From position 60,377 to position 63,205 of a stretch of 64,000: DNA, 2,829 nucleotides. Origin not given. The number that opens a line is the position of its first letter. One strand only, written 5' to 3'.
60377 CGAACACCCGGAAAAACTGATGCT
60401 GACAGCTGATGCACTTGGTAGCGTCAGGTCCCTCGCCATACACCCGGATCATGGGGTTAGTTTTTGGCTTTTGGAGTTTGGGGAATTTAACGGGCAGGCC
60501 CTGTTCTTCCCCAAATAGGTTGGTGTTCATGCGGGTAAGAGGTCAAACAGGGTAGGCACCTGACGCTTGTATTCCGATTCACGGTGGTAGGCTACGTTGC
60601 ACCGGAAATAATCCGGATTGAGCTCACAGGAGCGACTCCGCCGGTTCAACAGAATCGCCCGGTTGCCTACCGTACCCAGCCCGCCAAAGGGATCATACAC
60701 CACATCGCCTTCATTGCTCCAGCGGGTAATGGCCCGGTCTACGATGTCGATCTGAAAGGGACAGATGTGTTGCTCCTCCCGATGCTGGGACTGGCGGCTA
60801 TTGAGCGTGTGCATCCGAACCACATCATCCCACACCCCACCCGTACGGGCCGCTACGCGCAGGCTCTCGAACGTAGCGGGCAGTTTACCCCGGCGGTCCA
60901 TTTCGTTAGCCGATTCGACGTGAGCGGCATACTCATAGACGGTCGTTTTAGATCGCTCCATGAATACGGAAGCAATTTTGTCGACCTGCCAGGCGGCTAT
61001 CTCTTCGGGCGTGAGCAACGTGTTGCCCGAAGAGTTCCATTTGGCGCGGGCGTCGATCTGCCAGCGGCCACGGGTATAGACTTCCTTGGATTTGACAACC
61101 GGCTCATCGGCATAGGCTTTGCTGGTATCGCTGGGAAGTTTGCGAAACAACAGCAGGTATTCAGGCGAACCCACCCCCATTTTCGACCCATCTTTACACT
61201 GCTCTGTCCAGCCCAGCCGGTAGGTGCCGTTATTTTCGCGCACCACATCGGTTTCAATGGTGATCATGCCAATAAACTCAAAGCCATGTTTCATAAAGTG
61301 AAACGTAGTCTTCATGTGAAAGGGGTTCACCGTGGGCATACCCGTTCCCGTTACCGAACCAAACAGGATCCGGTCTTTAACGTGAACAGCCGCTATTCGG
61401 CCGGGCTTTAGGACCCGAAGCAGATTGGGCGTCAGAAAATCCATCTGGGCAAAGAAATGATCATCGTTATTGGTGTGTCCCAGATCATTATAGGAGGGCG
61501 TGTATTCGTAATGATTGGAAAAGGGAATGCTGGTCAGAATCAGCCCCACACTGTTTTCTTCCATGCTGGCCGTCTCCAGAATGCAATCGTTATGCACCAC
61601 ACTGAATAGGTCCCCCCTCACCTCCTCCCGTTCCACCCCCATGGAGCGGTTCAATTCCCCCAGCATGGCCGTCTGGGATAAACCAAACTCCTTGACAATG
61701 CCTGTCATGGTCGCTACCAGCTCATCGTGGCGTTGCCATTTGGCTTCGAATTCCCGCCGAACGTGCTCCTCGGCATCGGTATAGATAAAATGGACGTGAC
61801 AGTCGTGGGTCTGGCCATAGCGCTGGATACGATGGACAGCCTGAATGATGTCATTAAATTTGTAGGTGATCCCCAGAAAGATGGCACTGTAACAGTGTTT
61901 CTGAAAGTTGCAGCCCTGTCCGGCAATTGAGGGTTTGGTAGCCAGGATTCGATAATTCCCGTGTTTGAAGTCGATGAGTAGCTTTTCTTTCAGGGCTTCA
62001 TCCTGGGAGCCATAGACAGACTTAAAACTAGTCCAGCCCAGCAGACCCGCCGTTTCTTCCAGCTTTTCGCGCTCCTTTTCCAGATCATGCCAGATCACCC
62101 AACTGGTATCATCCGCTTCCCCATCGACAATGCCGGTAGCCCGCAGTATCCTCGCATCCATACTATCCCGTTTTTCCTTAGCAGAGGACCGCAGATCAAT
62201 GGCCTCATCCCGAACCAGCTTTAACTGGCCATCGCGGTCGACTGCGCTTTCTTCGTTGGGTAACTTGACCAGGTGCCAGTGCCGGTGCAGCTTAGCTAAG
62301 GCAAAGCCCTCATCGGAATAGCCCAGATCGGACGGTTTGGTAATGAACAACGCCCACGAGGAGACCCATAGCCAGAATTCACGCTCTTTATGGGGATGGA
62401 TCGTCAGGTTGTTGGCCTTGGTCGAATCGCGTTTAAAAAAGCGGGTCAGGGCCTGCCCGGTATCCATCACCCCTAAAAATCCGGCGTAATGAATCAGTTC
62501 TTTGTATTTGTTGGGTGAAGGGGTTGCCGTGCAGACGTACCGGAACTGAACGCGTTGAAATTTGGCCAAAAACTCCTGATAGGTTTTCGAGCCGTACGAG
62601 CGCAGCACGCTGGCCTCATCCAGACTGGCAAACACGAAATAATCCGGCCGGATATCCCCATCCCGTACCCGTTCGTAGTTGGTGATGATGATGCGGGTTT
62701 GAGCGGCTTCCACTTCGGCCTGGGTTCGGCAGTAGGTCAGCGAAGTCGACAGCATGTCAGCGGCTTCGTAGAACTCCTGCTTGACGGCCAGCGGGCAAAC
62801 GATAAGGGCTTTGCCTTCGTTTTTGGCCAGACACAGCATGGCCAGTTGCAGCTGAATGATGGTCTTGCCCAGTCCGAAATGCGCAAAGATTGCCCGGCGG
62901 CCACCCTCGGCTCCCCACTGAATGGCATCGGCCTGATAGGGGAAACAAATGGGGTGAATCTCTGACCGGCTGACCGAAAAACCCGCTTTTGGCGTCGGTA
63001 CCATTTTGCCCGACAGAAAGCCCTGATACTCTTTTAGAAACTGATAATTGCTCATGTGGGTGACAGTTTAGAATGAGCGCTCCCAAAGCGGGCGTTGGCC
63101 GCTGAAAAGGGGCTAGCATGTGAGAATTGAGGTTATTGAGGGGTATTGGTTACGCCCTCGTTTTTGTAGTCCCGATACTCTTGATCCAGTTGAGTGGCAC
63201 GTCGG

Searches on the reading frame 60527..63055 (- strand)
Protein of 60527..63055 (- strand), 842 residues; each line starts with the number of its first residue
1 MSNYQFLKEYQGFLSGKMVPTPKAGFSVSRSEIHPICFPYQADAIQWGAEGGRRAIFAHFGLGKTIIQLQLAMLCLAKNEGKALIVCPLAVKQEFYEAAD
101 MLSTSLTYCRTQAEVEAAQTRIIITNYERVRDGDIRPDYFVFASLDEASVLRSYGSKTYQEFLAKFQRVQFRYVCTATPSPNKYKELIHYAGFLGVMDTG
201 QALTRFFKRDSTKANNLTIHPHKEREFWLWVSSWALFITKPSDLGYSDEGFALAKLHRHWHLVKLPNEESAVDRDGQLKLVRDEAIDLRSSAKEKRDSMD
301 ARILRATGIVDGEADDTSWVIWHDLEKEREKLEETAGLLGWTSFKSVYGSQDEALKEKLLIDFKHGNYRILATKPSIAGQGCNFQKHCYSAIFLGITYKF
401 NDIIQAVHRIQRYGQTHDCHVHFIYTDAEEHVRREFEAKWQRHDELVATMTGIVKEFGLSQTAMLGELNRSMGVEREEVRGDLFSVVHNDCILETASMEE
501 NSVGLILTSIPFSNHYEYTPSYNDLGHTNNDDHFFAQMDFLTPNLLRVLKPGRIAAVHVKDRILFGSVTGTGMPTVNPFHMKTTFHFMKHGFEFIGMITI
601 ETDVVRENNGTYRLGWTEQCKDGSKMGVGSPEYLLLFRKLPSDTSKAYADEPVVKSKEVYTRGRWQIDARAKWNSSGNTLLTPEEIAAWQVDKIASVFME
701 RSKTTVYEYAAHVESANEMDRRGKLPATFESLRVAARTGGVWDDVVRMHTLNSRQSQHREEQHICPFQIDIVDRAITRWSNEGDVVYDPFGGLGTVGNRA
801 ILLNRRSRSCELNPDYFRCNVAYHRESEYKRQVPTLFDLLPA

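Call 88: search_protein_families(library=pfam, proteins=[window:60527-63055:-], max_evalue=0.01)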
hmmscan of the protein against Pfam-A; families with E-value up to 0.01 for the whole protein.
window:60527-63055:- (842 aa): 4 families
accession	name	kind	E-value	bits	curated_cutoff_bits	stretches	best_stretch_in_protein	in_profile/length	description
PF01555.25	N6_N4_Mtase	-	8.3e-14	52.5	26.7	1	504-818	2-217/221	DNA methylase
PF00176.29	SNF2-rel_dom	-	1.7e-06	27.8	24.9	1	40-200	1-184/290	SNF2-related domain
PF00270.35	DEAD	-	3.4e-05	24.1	26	1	39-185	2-165/167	DEAD/DEAH box helicase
PF00271.37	Helicase_C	-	0.0044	17.7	23.5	0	342-414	40-110/110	Helicase conserved C-terminal domain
